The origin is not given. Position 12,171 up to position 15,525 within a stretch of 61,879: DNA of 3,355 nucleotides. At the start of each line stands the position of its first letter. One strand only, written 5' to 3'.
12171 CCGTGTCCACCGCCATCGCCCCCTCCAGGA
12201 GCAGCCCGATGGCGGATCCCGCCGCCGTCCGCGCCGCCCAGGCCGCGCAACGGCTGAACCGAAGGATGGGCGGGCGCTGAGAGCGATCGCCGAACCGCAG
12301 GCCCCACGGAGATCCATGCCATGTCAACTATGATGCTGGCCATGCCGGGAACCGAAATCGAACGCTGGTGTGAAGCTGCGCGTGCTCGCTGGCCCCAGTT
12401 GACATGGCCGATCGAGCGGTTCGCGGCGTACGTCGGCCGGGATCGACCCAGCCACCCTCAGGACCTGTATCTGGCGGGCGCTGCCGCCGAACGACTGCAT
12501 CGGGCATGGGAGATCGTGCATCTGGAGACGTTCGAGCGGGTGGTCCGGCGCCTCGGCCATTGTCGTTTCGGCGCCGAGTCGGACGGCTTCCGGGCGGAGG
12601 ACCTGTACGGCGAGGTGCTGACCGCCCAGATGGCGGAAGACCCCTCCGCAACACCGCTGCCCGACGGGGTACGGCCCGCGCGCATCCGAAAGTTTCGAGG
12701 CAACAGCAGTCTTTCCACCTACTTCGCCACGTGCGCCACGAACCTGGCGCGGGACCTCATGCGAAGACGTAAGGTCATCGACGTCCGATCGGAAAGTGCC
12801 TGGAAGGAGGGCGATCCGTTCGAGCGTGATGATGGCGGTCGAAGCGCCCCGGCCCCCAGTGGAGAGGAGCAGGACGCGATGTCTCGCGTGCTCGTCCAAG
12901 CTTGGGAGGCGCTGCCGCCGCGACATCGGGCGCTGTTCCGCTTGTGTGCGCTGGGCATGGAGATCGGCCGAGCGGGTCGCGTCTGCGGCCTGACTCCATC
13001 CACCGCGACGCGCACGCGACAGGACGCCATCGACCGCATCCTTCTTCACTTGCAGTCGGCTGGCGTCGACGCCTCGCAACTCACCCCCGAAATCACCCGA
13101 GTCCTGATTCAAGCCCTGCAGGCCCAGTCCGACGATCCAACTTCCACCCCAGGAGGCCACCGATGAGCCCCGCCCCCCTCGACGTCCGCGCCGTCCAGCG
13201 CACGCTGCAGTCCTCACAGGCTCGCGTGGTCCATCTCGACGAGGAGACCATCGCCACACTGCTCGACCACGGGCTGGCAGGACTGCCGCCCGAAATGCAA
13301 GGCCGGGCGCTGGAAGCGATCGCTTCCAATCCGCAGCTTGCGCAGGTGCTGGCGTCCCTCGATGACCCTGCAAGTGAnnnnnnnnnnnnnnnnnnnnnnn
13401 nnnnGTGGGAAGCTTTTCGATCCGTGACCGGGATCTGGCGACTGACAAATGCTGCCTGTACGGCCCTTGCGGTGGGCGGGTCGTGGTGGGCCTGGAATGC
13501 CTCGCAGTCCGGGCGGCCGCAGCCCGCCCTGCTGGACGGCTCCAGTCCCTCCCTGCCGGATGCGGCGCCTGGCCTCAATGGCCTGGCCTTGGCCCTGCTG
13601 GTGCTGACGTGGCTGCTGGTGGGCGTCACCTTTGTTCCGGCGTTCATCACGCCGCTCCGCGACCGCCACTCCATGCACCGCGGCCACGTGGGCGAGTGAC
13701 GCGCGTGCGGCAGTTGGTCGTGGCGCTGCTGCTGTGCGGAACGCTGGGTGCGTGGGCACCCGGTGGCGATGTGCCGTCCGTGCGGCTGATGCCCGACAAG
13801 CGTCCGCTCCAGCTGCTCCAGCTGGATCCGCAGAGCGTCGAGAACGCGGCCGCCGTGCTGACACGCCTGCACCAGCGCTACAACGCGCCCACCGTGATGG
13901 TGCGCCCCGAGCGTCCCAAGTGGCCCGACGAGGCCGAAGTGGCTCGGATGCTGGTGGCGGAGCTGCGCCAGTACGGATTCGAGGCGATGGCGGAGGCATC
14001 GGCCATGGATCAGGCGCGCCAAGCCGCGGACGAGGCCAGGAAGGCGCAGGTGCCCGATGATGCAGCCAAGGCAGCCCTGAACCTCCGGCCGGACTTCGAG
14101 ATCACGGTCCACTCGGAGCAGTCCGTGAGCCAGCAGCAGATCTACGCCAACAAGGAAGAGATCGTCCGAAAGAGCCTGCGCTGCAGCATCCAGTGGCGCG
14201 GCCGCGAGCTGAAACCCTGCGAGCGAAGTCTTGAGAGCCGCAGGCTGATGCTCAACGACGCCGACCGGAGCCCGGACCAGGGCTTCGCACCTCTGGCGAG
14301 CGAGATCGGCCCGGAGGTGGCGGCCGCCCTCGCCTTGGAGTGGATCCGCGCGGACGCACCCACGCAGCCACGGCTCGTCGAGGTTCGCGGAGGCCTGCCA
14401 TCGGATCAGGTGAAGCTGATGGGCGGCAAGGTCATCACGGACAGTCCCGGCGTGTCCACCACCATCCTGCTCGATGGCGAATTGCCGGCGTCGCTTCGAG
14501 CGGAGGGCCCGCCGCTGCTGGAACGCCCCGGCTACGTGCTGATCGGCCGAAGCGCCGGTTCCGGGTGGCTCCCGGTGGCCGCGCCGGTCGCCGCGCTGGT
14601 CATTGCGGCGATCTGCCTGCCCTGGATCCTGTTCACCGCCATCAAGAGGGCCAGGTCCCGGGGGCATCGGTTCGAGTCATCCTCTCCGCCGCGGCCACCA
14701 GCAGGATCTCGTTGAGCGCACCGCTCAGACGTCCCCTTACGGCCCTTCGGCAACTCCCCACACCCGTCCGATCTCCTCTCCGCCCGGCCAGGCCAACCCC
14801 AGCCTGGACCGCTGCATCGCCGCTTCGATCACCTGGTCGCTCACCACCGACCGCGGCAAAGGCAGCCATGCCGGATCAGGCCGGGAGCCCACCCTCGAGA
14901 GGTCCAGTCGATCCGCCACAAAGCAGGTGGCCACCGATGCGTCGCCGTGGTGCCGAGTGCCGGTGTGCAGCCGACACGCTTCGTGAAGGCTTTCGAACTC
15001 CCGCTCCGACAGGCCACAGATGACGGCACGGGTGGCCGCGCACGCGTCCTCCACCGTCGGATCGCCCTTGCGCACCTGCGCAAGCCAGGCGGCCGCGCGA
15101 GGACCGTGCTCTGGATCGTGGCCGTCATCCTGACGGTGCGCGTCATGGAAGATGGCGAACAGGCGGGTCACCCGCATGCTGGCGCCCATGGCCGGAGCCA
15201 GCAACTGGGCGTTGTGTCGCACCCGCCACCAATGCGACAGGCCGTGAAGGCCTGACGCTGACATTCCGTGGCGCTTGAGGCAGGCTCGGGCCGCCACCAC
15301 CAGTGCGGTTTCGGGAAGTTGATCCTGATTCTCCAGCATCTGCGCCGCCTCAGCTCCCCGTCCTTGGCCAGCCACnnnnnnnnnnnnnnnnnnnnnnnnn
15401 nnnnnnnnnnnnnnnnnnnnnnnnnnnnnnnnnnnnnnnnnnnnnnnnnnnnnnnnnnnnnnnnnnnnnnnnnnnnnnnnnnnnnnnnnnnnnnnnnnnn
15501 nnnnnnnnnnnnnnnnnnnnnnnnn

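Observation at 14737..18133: Orphan Rad50/SbcC-like zinc-hook ATPase operon with PD-(D/E)xK and HD partners and no SbcD/Mre11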

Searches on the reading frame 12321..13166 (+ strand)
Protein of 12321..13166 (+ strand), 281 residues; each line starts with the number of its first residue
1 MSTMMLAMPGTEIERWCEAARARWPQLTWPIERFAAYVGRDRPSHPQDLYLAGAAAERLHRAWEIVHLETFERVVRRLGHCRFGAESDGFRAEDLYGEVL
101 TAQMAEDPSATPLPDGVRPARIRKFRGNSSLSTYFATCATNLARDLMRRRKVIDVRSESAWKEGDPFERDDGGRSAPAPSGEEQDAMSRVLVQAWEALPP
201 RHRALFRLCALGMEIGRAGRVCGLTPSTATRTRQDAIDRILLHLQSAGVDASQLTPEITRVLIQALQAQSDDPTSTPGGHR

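Call 23: search_protein_families(library=pfam, proteins=[window:12321-13166:+], max_evalue=0.01)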
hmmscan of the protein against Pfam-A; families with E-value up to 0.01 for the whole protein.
window:12321-13166:+ (281 aa): 1 family
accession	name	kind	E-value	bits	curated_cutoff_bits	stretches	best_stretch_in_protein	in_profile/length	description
PF04542.20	Sigma70_r2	-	0.0003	20.9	24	0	122-151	38-69/71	Sigma-70 region 2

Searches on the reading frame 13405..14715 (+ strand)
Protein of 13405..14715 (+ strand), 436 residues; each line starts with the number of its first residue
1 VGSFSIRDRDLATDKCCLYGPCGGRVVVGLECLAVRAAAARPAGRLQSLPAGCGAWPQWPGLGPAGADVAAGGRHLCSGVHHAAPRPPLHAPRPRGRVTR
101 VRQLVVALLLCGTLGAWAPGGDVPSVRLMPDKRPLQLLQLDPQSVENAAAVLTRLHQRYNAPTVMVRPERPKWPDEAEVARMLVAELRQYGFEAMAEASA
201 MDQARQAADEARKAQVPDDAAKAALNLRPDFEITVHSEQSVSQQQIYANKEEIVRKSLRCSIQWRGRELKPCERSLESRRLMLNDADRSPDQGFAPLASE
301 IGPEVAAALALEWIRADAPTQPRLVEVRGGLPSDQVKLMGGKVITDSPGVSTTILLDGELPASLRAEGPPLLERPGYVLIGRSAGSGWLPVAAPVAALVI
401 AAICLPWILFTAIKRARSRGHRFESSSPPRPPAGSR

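Call 23: search_protein_families(library=pfam, proteins=[window:13405-14715:+], max_evalue=0.01)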
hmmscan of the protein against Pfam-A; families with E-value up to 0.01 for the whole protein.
window:13405-14715:+ (436 aa): 1 family
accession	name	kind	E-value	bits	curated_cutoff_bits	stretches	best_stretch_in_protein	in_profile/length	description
PF15326.11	TEX15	-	0.0025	18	27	1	187-272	67-151/236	Testis expressed sequence 15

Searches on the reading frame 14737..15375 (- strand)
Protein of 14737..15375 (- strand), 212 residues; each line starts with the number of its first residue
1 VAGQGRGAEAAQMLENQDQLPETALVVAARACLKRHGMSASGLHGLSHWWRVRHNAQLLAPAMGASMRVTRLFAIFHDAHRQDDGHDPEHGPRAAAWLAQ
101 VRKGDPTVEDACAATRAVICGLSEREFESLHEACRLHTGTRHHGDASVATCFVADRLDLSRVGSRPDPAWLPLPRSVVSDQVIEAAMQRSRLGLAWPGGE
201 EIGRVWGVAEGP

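Call 3: search_protein_families(library=pfam, proteins=[window:14737-15375:-], max_evalue=1)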
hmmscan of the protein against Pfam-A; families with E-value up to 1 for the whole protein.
window:14737-15375:- (212 aa): 0 families

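Call 4: search_protein_families(library=padloc, proteins=[window:14737-15375:-], max_evalue=1)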
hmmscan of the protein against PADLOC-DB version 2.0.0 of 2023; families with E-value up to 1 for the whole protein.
window:14737-15375:- (212 aa): 0 families

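Call 5: search_protein_families(library=ncbifam, proteins=[window:14737-15375:-], max_evalue=1)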
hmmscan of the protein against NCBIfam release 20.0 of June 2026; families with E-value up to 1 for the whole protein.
window:14737-15375:- (212 aa): 1 family
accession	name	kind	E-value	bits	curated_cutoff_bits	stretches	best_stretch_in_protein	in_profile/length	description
TIGR00277.1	HDIG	domain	0.013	15.4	27.6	1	46-89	6-56/84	HDIG domain-containing metalloprotein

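Call 8: search_protein_families(library=phrogs, proteins=[window:14737-15375:-], max_evalue=1)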
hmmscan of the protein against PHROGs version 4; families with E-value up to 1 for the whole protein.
window:14737-15375:- (212 aa): 1 family
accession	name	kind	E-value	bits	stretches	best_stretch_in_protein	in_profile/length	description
phrog_3921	-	unknown function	0.33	11.3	1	44-97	29-83/227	-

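Call 25: find_homologous_proteins(query=window:14737-15375:-)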
Query window:14737-15375:- (212 aa): 79 proteins with E <= 0.001 among 2873 candidates.
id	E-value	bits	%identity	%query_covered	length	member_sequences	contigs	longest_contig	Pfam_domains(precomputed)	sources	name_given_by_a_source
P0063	2.3e-131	454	100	94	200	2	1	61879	-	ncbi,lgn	-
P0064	2.8e-88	313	73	89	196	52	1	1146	-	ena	-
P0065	4.6e-86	306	71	89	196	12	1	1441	-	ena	-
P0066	5.6e-73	263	61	92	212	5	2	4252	-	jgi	jgi:uncharacterized protein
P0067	1.1e-70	256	59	92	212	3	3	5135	-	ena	-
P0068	2.2e-70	255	60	93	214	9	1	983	-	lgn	-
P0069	3.1e-70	254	62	90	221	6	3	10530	-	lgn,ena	-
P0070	8.8e-70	253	62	90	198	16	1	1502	-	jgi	jgi:uncharacterized protein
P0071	1.5e-69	252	63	89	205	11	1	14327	-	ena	-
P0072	1.7e-69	252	62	89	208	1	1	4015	-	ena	-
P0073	3.6e-69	251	60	90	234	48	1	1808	-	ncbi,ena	-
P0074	1.4e-68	249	62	90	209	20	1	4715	-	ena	-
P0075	3.6e-68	247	59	90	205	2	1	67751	-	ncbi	-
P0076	4.4e-68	247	59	90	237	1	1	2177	-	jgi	jgi:uncharacterized protein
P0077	4.8e-68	247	59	93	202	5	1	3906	-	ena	-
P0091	2.2e-65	238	61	90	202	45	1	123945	-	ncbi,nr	ncbi:MAG: hypothetical protein GC172_09570 [Phycisphaera sp.]|nr:hypothetical protein [Phycisphaera 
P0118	5.6e-54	201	53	91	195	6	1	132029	-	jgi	-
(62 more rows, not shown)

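Call 26: find_encoding_contigs(protein=P0091, flank=7000, max_places=1)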
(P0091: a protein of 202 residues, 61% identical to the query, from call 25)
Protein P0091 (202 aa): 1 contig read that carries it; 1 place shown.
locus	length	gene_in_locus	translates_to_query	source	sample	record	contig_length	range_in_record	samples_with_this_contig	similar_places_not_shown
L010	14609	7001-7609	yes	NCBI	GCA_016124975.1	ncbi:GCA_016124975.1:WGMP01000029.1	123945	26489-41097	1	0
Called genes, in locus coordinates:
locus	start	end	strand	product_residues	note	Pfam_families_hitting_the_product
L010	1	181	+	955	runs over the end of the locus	PF01411:tRNA-synt_2c, PF07973:tRNA_SAD, PF02272:DHHA1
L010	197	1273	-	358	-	PF15731:MqsA_antitoxin (weak), PF20432:Xre-like-HTH (weak), PF13560:HTH_31 (weak), PF01381:HTH_3 (weak), PF13274:SocA_Panacea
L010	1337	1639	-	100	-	-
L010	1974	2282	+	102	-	PF02272:DHHA1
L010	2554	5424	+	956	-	PF18884:TSP3_bac (faint)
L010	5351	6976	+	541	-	PF14312:FG-GAP_2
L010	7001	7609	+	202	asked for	-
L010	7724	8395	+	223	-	PF19570:DUF6088, PF13338:AbiEi_4 (weak)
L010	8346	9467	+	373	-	PF08843:AbiEii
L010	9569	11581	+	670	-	PF16177:ACAS_N, PF00501:AMP-binding, PF13193:AMP-binding_C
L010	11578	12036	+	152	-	PF01325:Fe_dep_repress, PF12802:MarR_2 (weak), PF02742:Fe_dep_repr_C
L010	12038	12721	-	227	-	PF01797:Y1_Tnp (weak)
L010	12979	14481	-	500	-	PF07394:DUF1501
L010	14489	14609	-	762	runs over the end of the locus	PF07635:PSCyt1, PF07583:PSCyt2, PF07587:PSD1, PF08811:DUF1800 (weak)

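Call 27: find_encoding_contigs(protein=P0118, flank=7000, max_places=1)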
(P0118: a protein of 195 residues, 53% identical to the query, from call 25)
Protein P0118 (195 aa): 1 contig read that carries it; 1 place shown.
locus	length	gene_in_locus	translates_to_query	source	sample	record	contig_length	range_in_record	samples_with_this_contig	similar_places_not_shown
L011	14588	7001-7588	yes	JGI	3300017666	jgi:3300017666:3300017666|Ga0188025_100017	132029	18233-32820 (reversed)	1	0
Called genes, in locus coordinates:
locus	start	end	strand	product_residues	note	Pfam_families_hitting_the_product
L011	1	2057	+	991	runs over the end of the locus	PF13519:VWA_2 (weak), PF01882:DUF58 (weak), PF00092:VWA, PF13519:VWA_2, PF13768:VWA_3, PF07090:GATase1_like (weak)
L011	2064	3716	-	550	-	PF00919:UPF0004, PF04055:Radical_SAM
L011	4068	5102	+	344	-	-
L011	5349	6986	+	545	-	PF00672:HAMP, PF00512:HisKA, PF02518:HATPase_c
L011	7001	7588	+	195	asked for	-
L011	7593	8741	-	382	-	-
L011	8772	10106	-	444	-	PF07586:HXXSHH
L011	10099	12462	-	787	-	PF07626:PSD3, PF16841:CBM60, PF07637:PSD5, PF07631:PSD4, PF07627:PSCyt3, PF07624:PSD2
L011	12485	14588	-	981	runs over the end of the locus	PF07995:GSDH, PF18483:Lectin_L-type_dom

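Call 28: find_encoding_contigs(protein=P0075, flank=7000, max_places=1)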
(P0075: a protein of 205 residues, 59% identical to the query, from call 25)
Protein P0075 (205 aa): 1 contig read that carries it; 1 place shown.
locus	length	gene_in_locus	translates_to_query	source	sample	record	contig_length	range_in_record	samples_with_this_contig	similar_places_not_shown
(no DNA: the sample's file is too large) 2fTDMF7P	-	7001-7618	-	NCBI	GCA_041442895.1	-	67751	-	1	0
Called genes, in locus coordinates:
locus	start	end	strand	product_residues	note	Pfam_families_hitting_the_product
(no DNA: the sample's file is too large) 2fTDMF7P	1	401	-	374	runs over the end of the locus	PF00595:PDZ (weak), PF13180:PDZ_2, PF17820:PDZ_6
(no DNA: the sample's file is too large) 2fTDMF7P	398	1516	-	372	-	PF01636:APH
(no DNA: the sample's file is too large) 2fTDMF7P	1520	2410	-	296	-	PF03755:YicC-like_N, PF08340:YicC-like_C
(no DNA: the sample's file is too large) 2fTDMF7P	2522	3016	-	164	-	PF03840:SecG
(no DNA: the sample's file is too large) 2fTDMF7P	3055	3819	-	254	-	PF00121:TIM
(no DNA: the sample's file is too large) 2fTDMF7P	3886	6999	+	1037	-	-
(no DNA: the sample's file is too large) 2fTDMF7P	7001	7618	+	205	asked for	-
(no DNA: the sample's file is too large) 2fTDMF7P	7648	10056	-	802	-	-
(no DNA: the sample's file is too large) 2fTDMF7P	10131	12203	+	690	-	PF16177:ACAS_N, PF00501:AMP-binding, PF13193:AMP-binding_C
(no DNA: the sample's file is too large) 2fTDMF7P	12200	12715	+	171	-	PF01325:Fe_dep_repress (weak), PF12802:MarR_2 (weak), PF02742:Fe_dep_repr_C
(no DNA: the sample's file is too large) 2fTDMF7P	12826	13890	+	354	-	PF01297:ZnuA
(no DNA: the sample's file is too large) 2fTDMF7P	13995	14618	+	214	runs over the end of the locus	PF00005:ABC_tran, PF13304:AAA_21 (weak)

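Call 79: search_solved_structures(query=A6, max_evalue=1, show_alignments=2)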
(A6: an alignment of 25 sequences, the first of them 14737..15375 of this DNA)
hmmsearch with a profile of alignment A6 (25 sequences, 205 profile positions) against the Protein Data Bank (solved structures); distinct sequences matched with E-value up to 1: 8.
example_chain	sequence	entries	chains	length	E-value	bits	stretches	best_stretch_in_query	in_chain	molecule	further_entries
3dto_A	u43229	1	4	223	0.00022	23.8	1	14-83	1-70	BH2835 protein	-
3djb_A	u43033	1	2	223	0.00038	23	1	22-102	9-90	Hydrolase, HD family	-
2qgs_A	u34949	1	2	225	0.0022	20.5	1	19-73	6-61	Protein SE1688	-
2pjq_A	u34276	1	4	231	0.005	19.4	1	14-74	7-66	Uncharacterized protein lp_2664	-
2pq7_A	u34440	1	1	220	0.066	15.7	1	32-78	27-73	Predicted HD superfamily hydrolase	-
3gw7_A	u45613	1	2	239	0.15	14.5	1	20-152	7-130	Uncharacterized protein yedJ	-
3b57_A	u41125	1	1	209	0.38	13.2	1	23-85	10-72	Lin1889 protein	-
5dqv_A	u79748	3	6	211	0.4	13.2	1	20-72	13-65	Uncharacterized protein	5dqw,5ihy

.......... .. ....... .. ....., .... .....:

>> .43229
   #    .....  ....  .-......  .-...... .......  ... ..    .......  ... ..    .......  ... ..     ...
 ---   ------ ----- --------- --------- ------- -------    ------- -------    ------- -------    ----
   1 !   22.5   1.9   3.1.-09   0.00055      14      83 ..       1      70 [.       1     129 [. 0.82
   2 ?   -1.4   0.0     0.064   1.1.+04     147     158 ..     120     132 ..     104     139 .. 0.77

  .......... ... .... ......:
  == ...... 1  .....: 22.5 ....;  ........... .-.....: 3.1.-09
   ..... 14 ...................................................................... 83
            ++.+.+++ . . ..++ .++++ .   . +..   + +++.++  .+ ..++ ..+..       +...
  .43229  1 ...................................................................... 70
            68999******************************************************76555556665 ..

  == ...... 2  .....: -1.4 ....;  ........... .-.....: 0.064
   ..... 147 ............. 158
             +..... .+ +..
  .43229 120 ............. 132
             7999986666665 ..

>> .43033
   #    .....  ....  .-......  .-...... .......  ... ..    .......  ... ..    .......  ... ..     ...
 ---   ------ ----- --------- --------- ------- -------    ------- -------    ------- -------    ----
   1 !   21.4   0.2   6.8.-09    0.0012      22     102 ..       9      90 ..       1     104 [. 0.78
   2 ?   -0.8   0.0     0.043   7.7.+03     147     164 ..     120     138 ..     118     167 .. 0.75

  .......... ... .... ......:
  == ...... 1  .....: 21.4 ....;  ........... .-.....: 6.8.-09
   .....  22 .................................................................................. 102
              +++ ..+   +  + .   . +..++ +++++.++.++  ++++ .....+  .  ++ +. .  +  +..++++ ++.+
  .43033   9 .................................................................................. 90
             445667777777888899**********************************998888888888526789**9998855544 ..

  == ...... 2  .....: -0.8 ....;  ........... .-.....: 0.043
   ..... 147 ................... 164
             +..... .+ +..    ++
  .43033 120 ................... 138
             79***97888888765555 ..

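Call 80: search_protein_families(library=pfam, alignment_id=A6, max_evalue=0.1)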
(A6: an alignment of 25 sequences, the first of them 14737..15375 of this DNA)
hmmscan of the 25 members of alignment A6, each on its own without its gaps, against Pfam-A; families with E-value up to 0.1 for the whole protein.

A. member 1, window:14737-15375:- (212 aa): 0 families

B. families by the number of members that match (of 25 scanned): 4 families
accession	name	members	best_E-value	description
PF01966.28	HD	6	8e-05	HD domain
PF13676.11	TIR_2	1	4.1e-19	TIR domain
PF08937.16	ThsB_TIR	1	0.031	Thoeris protein ThsB, TIR-like domain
PF01582.25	TIR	1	0.057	TIR domain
